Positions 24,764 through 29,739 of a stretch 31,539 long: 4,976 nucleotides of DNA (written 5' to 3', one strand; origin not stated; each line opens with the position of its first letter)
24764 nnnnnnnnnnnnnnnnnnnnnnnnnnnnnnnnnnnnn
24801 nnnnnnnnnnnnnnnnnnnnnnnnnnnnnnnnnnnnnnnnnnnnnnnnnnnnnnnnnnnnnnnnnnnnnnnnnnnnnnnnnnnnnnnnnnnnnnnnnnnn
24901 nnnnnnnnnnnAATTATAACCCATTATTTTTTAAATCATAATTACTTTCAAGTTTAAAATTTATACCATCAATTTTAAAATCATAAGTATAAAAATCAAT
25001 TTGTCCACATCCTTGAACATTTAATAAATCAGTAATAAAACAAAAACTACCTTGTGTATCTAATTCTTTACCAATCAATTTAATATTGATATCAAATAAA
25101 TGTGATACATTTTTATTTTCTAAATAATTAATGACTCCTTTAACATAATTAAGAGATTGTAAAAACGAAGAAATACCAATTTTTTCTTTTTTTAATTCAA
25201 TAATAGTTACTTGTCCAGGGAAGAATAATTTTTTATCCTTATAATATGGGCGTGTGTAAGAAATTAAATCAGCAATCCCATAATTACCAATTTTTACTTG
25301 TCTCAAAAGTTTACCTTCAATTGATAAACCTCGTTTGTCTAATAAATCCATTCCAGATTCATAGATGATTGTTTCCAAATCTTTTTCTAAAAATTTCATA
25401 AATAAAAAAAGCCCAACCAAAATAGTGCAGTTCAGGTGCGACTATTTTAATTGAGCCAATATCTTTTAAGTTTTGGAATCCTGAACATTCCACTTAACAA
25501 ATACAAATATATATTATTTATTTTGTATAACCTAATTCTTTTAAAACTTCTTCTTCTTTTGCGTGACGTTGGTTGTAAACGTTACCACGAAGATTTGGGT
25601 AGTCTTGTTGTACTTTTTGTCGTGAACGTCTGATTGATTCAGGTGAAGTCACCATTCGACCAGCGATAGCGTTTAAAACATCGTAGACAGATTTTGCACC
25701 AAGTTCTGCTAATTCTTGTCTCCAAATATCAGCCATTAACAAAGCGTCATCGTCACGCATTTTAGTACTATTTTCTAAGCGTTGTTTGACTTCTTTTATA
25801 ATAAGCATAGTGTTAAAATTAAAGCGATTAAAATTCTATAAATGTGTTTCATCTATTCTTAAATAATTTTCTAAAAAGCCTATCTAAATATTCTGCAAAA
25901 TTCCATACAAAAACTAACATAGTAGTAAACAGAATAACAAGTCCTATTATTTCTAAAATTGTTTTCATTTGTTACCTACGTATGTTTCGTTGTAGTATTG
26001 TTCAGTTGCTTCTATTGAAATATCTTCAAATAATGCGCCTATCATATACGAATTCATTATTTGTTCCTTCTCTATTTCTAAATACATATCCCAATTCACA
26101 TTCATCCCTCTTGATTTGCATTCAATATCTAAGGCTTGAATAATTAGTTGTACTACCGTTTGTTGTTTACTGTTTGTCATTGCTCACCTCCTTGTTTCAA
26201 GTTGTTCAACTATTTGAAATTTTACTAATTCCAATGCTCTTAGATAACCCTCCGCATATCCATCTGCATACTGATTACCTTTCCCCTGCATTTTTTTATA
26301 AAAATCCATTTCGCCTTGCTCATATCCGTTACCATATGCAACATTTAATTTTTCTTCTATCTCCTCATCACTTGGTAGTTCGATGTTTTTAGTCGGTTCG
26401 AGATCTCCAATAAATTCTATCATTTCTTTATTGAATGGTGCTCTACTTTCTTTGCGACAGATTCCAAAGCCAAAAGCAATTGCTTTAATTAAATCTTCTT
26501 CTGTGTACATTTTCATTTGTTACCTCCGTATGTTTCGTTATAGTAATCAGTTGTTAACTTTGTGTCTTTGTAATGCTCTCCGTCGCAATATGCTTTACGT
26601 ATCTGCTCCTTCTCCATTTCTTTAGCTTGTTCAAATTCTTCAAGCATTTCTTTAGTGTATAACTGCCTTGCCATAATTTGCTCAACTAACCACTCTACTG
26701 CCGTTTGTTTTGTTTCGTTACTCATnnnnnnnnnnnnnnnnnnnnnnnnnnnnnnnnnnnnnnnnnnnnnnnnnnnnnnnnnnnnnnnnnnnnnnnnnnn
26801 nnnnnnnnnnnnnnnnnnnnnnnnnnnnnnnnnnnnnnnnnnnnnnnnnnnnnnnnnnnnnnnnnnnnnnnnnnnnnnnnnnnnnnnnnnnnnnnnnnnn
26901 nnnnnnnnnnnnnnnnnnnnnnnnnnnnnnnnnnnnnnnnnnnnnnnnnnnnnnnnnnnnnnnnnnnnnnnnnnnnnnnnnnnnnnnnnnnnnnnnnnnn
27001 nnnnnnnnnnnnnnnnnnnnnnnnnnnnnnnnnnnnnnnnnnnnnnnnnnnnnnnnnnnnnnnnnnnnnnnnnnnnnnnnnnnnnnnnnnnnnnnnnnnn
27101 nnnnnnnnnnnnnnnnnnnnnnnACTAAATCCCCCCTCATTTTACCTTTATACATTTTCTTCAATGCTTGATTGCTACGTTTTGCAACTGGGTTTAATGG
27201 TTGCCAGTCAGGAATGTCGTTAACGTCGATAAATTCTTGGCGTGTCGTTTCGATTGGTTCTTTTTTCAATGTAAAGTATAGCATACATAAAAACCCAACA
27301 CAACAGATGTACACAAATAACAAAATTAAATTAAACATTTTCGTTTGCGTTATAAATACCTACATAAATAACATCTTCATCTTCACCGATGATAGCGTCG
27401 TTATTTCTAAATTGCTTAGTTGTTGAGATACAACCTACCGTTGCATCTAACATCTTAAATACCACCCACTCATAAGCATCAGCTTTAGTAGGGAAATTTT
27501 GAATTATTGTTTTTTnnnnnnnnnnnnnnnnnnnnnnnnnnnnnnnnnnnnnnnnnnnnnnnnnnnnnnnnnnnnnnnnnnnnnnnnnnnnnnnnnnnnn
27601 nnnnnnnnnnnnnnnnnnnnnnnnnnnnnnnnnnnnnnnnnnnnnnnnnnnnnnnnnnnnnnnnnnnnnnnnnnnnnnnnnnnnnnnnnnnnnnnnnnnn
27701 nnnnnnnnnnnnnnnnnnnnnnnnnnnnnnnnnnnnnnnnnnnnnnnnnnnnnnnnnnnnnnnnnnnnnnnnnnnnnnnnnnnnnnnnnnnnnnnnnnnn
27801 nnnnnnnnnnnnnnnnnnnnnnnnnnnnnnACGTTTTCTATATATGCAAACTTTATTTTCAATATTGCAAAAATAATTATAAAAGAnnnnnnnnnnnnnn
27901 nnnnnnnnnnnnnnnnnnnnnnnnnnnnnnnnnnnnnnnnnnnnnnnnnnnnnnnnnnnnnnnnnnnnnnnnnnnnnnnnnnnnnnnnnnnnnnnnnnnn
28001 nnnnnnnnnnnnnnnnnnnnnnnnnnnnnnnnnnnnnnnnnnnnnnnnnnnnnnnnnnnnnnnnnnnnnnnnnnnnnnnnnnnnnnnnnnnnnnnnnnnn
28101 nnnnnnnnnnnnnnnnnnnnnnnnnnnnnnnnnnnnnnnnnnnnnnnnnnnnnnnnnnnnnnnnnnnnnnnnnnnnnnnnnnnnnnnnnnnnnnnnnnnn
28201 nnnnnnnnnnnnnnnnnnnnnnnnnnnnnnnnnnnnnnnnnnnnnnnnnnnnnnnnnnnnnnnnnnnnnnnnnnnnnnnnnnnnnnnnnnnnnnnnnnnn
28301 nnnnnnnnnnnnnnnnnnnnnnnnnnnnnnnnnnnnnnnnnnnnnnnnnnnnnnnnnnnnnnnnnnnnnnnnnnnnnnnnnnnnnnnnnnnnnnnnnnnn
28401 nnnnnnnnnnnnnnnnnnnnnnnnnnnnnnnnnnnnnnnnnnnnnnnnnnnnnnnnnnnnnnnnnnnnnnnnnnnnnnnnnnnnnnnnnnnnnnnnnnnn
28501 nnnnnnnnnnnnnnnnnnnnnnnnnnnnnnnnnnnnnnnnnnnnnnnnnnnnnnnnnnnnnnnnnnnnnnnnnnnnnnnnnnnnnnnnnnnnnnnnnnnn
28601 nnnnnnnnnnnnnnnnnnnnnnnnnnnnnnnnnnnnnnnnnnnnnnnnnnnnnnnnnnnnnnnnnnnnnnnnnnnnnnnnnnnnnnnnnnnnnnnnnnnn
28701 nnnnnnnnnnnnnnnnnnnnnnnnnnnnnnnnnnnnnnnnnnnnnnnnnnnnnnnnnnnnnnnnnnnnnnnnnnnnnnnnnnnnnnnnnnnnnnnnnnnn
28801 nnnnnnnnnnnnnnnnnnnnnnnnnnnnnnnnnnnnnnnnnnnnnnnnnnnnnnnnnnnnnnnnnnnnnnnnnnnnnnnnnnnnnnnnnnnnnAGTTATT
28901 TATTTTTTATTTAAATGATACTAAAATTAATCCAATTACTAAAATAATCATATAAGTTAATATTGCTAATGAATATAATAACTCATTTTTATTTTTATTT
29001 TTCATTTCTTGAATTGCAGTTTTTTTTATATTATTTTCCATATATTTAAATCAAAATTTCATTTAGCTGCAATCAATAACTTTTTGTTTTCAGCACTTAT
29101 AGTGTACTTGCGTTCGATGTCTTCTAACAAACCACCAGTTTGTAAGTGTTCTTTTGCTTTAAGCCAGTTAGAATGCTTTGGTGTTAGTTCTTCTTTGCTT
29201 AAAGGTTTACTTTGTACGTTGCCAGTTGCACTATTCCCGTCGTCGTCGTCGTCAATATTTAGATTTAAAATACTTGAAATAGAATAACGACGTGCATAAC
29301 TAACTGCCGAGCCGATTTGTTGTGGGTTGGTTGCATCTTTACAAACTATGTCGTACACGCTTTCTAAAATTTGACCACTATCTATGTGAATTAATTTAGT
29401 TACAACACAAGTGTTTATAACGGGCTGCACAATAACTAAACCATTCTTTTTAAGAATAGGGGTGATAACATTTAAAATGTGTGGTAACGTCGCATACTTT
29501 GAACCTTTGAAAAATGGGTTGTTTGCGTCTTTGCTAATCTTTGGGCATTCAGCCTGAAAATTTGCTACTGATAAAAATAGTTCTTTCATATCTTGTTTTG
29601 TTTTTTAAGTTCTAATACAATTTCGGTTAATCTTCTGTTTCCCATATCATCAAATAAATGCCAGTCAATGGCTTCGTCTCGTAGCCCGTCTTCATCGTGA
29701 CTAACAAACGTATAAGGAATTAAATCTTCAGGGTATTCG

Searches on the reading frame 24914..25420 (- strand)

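Call 23: search_protein_families(library=phrogs, proteins=[window:24914-25420:-], max_evalue=0.001)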
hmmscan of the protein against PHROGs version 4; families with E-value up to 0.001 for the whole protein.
window:24914-25420:- (168 aa): 0 families

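Call 57: search_protein_families(library=pfam, proteins=[window:24914-25420:-], max_evalue=0.05)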
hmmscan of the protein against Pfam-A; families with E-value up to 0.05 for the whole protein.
window:24914-25420:- (168 aa): 1 family
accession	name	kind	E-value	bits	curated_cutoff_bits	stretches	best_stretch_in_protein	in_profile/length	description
PF19169.5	DUF5851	-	0.0034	16.9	25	1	59-106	146-193/353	Family of unknown function (DUF5851)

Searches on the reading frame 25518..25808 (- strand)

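Call 57: search_protein_families(library=pfam, proteins=[window:25518-25808:-], max_evalue=0.05)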
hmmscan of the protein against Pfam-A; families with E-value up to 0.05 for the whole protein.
window:25518-25808:- (96 aa): 1 family
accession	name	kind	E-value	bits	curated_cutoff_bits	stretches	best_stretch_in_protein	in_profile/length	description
PF09090.17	MIF4G_like_2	-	0.012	15.5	22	0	3-49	33-79/263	MIF4G like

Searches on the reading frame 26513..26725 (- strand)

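Call 57: search_protein_families(library=pfam, proteins=[window:26513-26725:-], max_evalue=0.05)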
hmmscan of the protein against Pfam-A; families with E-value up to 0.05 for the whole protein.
window:26513-26725:- (70 aa): 1 family
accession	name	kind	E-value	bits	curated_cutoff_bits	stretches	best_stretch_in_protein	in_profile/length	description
PF21183.3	HAT1_C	-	0.024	15.5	27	0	21-46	22-47/52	Histone acetyltransferase type B catalytic subunit, C-terminal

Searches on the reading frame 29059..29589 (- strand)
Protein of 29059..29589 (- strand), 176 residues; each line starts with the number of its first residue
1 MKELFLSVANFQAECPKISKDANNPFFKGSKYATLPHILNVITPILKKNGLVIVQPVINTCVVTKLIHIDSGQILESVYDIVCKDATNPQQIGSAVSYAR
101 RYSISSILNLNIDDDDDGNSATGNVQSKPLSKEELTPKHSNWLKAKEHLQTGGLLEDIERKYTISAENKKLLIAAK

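Call 23: search_protein_families(library=phrogs, proteins=[window:29059-29589:-], max_evalue=0.001)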
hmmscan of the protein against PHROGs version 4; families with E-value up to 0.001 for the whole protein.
window:29059-29589:- (176 aa): 6 families
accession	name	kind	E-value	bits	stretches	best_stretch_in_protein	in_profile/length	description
phrog_2324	-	DNA, RNA and nucleotide metabolism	5e-40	138.1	1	1-169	8-177/193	Erf-like ssDNA annealing protein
phrog_155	-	DNA, RNA and nucleotide metabolism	1e-31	111.7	1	2-150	66-213/308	Erf-like ssDNA annealing protein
phrog_34817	-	unknown function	5.5e-14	53.1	1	29-141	44-160/291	-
phrog_10003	-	other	6.5e-11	43.2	1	60-136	110-186/297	recombinase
phrog_37640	-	unknown function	1.5e-05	26.1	1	82-136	24-78/169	-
phrog_21613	-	unknown function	0.00015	22.6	1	128-174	116-162/166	-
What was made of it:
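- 29577..29606 (-): Translation-initiation region of the Erf-like recombinase gene (ATG 29589-29587, overlapping the TGA of the upstream 83-aa ORF). Candidate target of the unit-2 RNA. Erf identified by PHROG (call 23).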

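Call 46: find_related_loci(query=window:29059-29589:-, collection=viral_contigs, flank=1500)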
Query window:29059-29589:- (176 aa) in viral_contigs; peptide patterns used: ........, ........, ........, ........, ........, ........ (x = any residue, [..] = any of these).
262 stretches matched a pattern; 251 encode a relative of the query (tblastn E <= 1e-3); the best 80 are kept; 79 distinct loci.
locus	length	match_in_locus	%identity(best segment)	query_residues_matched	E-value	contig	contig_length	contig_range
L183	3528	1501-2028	98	1-176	4e-116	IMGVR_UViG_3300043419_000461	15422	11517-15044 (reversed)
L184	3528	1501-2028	98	1-176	8e-116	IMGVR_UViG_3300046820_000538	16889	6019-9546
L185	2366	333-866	96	1-176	4e-115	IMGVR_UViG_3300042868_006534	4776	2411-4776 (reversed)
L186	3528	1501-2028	95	1-176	6e-104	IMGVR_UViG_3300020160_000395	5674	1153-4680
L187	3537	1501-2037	83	1-176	9e-100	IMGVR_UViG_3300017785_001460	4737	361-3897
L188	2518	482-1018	82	1-176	1e-98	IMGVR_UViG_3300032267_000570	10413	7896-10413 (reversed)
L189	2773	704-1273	77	1-176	3e-97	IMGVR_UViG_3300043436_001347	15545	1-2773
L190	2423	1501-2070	77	1-176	8e-98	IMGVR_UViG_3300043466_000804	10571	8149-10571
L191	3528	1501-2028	86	1-176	7e-95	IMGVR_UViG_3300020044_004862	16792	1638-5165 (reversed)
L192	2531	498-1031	87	1-176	1e-95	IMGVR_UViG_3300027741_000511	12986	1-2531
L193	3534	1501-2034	87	1-176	1e-94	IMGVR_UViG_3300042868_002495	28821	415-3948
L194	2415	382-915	87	1-176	7e-96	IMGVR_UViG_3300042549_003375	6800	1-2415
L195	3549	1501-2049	80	1-176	7e-95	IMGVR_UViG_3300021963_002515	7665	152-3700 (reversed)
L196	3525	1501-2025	89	1-176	2e-94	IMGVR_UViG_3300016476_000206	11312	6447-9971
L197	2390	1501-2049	80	1-176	1e-95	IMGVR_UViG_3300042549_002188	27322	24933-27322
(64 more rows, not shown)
